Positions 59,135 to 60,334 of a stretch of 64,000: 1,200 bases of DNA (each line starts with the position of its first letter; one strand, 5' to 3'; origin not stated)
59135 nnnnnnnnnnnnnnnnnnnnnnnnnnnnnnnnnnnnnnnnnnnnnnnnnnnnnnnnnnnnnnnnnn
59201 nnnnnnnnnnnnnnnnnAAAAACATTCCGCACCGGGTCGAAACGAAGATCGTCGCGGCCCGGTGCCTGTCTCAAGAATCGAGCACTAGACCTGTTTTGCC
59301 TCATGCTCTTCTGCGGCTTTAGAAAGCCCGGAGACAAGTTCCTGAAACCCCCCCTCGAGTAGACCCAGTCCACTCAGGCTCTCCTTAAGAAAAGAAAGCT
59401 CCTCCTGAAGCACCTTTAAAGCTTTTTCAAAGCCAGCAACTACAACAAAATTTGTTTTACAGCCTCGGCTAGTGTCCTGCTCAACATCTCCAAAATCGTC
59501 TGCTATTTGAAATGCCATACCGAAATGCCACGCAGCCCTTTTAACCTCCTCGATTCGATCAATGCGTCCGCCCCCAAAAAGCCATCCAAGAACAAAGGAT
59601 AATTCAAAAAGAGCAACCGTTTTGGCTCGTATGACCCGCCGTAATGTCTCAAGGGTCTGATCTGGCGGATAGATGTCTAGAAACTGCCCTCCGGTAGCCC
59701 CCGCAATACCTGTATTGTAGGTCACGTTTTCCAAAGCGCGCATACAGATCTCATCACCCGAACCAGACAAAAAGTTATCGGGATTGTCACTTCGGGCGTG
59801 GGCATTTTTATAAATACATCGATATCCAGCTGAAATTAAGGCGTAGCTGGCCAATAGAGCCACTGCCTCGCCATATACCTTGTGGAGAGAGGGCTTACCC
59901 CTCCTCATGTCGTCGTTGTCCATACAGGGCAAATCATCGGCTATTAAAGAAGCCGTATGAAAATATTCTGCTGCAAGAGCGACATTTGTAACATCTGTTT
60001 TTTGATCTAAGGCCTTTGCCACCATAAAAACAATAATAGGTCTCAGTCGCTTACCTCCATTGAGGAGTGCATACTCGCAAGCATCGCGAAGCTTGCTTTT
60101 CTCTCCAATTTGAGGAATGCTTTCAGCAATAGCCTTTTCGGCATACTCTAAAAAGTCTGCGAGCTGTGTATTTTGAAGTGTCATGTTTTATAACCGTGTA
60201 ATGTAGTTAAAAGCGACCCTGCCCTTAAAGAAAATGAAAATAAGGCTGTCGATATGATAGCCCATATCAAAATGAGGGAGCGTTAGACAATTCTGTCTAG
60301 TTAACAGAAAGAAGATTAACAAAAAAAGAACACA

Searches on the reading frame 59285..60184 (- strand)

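Call 6: search_protein_families(library=pfam, proteins=[window:59285-60184:-])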
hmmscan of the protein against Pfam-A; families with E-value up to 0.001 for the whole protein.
window:59285-60184:- (299 aa): 2 families
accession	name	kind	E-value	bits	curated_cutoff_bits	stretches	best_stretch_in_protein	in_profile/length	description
PF00348.22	polyprenyl_synt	-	6.4e-40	137.4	27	1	31-239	3-196/251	Polyprenyl synthetase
PF01040.23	UbiA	-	0.00059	19.6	34.2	0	68-119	144-195/250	UbiA prenyltransferase family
